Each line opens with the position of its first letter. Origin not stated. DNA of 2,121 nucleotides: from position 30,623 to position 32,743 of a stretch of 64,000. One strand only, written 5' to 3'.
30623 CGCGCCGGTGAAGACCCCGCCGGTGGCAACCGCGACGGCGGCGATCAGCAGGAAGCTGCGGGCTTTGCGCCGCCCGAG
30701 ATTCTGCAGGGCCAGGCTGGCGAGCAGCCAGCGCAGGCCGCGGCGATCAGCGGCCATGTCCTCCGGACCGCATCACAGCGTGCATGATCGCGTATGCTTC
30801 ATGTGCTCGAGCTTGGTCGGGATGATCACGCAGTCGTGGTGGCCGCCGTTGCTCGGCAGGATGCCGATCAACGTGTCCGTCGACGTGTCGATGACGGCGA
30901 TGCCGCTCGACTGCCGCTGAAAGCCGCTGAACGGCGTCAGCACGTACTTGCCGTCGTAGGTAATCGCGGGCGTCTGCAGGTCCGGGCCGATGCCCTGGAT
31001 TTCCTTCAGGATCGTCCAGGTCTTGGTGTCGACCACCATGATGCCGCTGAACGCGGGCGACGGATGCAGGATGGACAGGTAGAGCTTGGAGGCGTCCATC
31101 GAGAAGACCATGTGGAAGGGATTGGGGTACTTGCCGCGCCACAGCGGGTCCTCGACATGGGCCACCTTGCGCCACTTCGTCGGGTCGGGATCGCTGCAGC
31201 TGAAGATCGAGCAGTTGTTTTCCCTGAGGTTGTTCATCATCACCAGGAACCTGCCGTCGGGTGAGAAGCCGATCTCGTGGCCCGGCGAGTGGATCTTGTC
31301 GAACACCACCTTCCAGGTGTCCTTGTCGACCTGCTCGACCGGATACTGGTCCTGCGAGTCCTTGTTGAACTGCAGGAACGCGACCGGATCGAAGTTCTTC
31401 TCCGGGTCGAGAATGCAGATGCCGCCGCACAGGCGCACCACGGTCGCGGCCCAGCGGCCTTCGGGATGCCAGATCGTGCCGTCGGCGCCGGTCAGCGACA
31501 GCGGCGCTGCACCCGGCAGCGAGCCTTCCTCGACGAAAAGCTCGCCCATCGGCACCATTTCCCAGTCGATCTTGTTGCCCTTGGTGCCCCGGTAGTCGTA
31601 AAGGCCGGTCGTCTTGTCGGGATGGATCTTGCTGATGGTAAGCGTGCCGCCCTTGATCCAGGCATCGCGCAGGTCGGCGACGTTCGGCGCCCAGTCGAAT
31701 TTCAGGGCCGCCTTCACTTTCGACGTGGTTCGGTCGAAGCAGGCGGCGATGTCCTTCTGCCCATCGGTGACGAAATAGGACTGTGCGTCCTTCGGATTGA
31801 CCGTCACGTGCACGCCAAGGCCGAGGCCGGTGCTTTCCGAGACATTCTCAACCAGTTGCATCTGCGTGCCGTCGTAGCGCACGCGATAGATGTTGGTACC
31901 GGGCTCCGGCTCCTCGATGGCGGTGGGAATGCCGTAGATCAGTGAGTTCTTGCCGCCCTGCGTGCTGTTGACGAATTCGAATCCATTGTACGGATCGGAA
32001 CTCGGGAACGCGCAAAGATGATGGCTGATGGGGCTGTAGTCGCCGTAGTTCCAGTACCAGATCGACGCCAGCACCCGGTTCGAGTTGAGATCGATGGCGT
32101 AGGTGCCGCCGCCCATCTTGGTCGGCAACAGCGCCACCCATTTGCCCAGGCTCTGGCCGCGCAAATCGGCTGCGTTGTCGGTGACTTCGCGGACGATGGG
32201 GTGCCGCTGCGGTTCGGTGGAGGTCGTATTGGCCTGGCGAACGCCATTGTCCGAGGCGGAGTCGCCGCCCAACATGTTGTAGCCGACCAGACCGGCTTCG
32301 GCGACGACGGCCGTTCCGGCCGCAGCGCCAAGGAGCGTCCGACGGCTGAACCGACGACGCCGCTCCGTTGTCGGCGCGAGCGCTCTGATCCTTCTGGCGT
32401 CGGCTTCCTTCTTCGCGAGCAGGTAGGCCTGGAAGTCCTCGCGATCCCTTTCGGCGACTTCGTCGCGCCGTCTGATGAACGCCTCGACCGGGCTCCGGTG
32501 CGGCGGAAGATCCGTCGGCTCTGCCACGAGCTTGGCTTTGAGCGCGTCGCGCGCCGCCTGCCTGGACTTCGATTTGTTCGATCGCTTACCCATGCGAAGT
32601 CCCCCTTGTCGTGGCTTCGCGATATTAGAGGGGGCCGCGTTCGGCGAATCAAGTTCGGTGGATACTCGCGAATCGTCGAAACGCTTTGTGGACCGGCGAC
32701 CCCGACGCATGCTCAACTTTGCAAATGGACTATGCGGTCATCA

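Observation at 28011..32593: Coupled four-gene operon: Tat-exported His-rich beta-propeller (thiocyanate dehydrogenase / CuZ-like?) + MacB-type ABC pump + orphan bitopic protein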

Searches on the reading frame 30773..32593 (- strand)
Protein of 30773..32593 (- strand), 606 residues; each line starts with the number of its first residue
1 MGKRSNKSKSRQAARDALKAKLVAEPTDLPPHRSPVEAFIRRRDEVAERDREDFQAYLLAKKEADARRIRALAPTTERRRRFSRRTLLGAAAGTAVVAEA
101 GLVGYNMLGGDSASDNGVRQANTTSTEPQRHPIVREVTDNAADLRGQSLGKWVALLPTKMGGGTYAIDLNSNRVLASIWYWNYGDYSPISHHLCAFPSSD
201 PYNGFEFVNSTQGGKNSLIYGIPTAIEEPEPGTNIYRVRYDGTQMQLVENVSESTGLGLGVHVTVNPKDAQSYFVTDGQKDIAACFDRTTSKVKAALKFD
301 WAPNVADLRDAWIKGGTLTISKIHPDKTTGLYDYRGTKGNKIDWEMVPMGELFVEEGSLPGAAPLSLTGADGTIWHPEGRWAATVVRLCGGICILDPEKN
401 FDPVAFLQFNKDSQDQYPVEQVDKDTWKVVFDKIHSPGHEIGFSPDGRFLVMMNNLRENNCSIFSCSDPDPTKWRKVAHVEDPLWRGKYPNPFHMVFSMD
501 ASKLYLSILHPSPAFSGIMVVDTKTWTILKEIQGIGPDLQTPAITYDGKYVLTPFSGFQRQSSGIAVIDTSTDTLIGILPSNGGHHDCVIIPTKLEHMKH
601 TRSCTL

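Call 3: search_protein_families(library=pfam, proteins=[window:30773-32593:-], max_evalue=0.1)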
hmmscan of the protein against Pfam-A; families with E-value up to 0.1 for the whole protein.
window:30773-32593:- (606 aa): 1 family
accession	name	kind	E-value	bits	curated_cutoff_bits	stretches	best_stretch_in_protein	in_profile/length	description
PF16819.11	DUF5074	-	0.00098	18.7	27.2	1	500-582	107-181/353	Domain of unknown function (DUF5074)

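Call 4: search_protein_families(library=ncbifam, proteins=[window:30773-32593:-], max_evalue=0.1)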
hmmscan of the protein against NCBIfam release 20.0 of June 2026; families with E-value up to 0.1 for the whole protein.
window:30773-32593:- (606 aa): 2 families
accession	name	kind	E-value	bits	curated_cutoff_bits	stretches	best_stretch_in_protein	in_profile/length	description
NF038083.1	CU044_5270_fam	subfamily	0.011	15.6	100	1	64-142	8-87/284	CU044_5270 family protein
NF045725.1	TmcD_fam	equivalog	0.062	12.2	440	0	473-527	249-300/412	electron transfer complex subunit TmcD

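Call 5: search_solved_structures(query=window:30773-32593:-, max_evalue=1, show_alignments=2)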
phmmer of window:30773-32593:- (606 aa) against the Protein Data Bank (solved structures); distinct sequences matched with E-value up to 1: 11.
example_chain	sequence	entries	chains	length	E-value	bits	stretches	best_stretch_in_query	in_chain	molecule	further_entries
8yu5_A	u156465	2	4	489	7.7e-161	540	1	148-604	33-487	Twin-arginine translocation signal domain-containing protein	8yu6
8q9x_A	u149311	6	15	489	4.4e-160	537.5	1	148-604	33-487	Twin-arginine translocation signal domain-containing protein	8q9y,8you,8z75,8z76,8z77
6sji_A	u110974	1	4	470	4.9e-151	507.6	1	148-605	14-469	thiocyanate dehydrogenase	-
8p3l_A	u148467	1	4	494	8.2e-151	506.9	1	148-605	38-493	Twin-arginine translocation signal domain-containing protein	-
5f75_A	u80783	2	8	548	8.9e-151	506.8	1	148-605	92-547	Thiocyanate dehydrogenase | Uncharacterized protein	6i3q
6uwe_A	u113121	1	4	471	2.8e-150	505.1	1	148-605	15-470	thiocyanate dehydrogenase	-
5oex_A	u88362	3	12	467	2.9e-150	505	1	148-605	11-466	THIOCYANATE DEHYDROGENASE | Uncharacterized protein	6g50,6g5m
8p3m_A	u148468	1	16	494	2.2e-149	502.1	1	148-605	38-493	Twin-arginine translocation signal domain-containing protein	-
8bpn_A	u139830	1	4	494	5.7e-149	500.8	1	148-605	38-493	Twin-arginine translocation signal domain-containing protein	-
4qrj_A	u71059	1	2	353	0.18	13.6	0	432-477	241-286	putative 6-phosphogluconolactonase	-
6gk7_L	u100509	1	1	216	0.9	11.3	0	252-311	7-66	HUMAN FAB ANTIBODY FRAGMENT OF CBTAU-27.1(S31Y,T100I)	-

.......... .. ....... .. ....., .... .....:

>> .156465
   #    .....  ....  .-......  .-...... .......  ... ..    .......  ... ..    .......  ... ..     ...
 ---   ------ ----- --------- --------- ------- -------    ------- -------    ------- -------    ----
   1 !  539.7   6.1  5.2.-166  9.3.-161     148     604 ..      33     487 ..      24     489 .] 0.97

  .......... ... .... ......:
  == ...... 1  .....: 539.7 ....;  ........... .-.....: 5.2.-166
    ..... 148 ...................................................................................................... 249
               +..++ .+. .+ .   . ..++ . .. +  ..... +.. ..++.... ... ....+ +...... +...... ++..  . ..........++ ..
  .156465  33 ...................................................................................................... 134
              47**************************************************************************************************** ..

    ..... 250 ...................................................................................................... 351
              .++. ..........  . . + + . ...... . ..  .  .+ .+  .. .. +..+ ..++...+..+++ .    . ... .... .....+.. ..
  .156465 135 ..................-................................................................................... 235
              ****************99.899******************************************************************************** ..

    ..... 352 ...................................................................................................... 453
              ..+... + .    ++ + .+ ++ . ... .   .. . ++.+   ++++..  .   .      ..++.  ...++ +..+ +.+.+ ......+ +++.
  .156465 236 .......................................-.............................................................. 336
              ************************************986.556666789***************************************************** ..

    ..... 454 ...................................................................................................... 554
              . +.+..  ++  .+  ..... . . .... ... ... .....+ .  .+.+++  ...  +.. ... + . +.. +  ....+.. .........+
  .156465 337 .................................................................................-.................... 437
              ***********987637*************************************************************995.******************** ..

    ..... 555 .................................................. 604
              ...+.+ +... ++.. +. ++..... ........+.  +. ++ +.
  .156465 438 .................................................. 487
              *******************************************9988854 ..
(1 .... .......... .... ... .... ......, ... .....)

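Call 17: search_solved_structures(query=window:30773-32593:-, max_evalue=1e-50, show_alignments=5)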
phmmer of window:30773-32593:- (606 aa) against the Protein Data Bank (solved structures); distinct sequences matched with E-value up to 1e-50: 9.
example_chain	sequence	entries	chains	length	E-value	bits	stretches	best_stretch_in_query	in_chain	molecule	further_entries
8yu5_A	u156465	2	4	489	7.7e-161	540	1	148-604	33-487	Twin-arginine translocation signal domain-containing protein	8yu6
8q9x_A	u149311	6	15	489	4.4e-160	537.5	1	148-604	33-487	Twin-arginine translocation signal domain-containing protein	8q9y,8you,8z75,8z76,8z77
6sji_A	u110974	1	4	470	4.9e-151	507.6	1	148-605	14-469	thiocyanate dehydrogenase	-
8p3l_A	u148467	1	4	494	8.2e-151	506.9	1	148-605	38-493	Twin-arginine translocation signal domain-containing protein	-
5f75_A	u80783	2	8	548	8.9e-151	506.8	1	148-605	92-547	Thiocyanate dehydrogenase | Uncharacterized protein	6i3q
6uwe_A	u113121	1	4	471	2.8e-150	505.1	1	148-605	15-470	thiocyanate dehydrogenase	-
5oex_A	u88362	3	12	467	2.9e-150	505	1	148-605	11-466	THIOCYANATE DEHYDROGENASE | Uncharacterized protein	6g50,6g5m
8p3m_A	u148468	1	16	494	2.2e-149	502.1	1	148-605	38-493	Twin-arginine translocation signal domain-containing protein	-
8bpn_A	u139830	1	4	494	5.7e-149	500.8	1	148-605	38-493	Twin-arginine translocation signal domain-containing protein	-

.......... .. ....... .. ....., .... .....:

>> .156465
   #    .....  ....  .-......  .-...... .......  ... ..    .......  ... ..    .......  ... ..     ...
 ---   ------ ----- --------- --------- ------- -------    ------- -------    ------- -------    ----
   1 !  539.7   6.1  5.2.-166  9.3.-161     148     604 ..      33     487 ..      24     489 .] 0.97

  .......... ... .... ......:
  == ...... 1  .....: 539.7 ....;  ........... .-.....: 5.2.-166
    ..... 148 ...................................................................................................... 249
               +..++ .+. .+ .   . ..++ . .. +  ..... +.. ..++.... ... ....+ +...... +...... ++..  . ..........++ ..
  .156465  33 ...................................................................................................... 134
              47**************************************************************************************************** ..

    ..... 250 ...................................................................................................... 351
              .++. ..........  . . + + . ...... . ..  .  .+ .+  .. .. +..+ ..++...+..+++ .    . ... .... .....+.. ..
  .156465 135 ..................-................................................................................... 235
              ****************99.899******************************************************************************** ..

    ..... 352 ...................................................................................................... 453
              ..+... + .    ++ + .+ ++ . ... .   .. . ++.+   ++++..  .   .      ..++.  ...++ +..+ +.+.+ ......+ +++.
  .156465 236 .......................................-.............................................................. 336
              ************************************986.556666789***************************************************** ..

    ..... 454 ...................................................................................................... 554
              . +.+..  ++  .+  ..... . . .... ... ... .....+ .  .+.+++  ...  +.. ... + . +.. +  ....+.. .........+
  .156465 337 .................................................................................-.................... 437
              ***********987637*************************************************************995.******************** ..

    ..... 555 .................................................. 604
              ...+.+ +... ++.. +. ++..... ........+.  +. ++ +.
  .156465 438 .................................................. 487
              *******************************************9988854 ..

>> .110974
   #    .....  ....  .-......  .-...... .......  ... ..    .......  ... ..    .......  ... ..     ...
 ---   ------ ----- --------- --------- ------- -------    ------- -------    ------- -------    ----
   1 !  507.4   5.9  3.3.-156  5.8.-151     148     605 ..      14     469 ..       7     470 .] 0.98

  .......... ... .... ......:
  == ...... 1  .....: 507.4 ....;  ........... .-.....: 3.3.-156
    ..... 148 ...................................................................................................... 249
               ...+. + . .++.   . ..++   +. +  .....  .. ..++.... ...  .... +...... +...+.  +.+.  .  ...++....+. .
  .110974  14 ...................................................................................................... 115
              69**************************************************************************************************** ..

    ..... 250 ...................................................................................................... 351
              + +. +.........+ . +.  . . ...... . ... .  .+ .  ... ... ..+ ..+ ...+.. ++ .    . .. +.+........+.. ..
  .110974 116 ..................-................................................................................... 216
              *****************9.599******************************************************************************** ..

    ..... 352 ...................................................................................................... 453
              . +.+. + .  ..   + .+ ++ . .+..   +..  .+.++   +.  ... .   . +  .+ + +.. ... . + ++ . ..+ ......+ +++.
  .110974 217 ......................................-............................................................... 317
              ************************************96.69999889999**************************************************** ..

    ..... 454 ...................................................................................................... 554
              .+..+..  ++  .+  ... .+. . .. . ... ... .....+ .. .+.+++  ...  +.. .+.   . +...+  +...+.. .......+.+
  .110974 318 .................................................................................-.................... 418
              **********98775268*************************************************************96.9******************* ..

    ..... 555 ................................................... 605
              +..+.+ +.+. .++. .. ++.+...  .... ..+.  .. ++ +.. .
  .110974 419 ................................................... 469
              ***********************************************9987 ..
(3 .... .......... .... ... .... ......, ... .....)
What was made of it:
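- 30773..32593 (-): g1: precursor of a TcDH-family seven-bladed copper propeller (606 aa), the 'Gln-type' variant. phmmer against PDB: E 8e-161 to pmTcDH and 9e-151 to tpTcDH 5F75 (calls 5, 17).
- On Thiocyanate dehydrogenase (TcDH, EC 1.8.2.7): phmmer E 8e-161 and 9e-151 over residues 148-605 (calls 5, 17).
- PDB phmmer E 8e-161 and 9e-151 (calls 5, 17). 12 of 13 TcDH active-site residues are present (call 17).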

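Call 19: find_homologous_proteins(query=window:30773-32593:-, max_evalue=1e-10)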
Query window:30773-32593:- (606 aa): 528 proteins with E <= 1e-10 among 8000 candidates; the best 120 are listed.
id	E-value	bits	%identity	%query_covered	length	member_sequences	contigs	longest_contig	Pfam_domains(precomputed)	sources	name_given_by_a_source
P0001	0.0e+0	1425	100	100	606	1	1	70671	-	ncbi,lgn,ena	-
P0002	0.0e+0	1332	92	100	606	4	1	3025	-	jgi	jgi:hypothetical protein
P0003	0.0e+0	1319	93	100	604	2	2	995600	-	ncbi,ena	-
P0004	0.0e+0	1314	91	100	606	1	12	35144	-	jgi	jgi:hypothetical protein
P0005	0.0e+0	1303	90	100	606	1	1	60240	-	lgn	-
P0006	0.0e+0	1279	90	100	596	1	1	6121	-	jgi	jgi:hypothetical protein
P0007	0.0e+0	1263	94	94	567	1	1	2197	-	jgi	jgi:hypothetical protein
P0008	0.0e+0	1227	85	98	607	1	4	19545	-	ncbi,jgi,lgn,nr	ncbi:MAG: hypothetical protein J0H97_25620 [Alphaproteobacteria bacterium]|jgi:hypothetical protein|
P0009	0.0e+0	1225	85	98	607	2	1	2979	-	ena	-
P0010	0.0e+0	1221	85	98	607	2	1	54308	-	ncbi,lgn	-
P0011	0.0e+0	1220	85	98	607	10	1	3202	-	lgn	-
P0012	0.0e+0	1219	85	98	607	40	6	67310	-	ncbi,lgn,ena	-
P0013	0.0e+0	1218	84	98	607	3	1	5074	-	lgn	-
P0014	0.0e+0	1218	85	98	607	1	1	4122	-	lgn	-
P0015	0.0e+0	1194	82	100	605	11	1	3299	-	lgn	-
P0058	0.0e+0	1144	80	100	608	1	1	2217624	-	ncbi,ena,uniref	ncbi:hypothetical protein [Reyranella sp.]|uniref:hypothetical protein n=1 Tax=Reyranella sp. TaxID=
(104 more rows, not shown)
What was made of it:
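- Checked: A longer TTG-started ORF reaches 32716, but orthologues are 602-611 aa (call 19).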

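Call 23: find_encoding_contigs(protein=P0001, flank=10000, max_places=3)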
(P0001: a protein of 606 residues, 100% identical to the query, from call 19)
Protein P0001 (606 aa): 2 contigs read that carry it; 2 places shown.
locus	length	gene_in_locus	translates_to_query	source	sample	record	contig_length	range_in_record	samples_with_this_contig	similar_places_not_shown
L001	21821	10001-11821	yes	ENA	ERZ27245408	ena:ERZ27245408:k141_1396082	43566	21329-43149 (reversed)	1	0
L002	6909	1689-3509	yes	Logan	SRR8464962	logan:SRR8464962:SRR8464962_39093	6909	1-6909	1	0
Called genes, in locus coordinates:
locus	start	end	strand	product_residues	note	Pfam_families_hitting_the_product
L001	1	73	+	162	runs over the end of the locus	?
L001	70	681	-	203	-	-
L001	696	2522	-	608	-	PF27553:SLT_superhelical (faint), PF01464:SLT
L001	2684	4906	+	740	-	PF00581:Rhodanese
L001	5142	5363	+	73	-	PF09527:ATPase_gene1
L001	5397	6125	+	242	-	PF00119:ATP-synt_A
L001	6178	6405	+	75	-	PF00137:ATP-synt_C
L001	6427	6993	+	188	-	PF28006:HpsJ (weak), PF02326:YMF19 (weak), PF00430:ATP-synt_B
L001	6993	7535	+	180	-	PF00430:ATP-synt_B, PF05405:Mt_ATP-synt_B (weak)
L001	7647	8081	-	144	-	PF00892:EamA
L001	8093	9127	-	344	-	PF00296:Bac_luciferase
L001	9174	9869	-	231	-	-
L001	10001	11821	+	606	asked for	-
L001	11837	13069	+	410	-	PF02687:FtsX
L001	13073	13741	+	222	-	PF00005:ABC_tran, PF13304:AAA_21 (faint)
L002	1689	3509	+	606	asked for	-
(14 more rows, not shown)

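Call 24: find_encoding_contigs(protein=P0058, flank=10000, max_places=2)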
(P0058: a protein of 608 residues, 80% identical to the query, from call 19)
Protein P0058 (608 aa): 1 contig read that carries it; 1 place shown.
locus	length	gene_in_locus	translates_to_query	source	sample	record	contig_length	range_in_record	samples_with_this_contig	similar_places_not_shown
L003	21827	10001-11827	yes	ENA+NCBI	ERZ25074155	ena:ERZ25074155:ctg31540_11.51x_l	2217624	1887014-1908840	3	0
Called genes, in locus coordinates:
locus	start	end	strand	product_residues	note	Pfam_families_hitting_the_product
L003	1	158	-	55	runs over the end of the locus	-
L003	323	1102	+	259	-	-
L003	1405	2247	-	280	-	-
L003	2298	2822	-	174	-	PF00892:EamA (faint)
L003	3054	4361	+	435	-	PF00296:Bac_luciferase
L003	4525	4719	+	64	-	-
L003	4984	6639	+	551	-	-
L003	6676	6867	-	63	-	-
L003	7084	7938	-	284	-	PF00034:Cytochrom_C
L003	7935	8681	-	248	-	PF00881:Nitroreductase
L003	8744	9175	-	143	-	-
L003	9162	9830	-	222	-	PF00226:DnaJ (weak)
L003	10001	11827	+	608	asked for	-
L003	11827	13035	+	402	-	PF12704:MacB_PCD, PF02687:FtsX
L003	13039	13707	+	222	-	PF00005:ABC_tran, PF13304:AAA_21 (faint)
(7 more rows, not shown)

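Call 30: search_protein_representatives(protein=window:30773-32593:-)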
Query: 606 residues. Proteins with E-value up to 0.001 (for the whole library): 372; up to 1e-10: 256; up to 1e-30: 103. The best 150 are listed.
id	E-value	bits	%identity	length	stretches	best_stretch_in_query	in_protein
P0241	5.5e-189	646.2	86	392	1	146-458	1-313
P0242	5.9e-187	639.5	54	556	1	106-605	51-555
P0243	4.4e-150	517.7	49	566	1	65-606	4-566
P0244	5.8e-124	431.5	62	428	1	27-337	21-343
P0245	2.5e-122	426.0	76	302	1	120-361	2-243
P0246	4.4e-115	402.1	48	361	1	246-604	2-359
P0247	1.9e-106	373.6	59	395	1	11-309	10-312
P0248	4.4e-103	362.5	71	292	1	160-373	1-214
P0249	2.1e-101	356.9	79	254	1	114-311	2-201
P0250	1.2e-100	354.5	73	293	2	132-304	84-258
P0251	7.4e-90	318.8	58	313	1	32-308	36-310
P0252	8.1e-84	298.8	49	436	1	168-469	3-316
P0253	2.5e-81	290.6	93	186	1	346-479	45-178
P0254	1.6e-80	288.0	47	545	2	11-309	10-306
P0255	2.1e-80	287.6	52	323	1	251-543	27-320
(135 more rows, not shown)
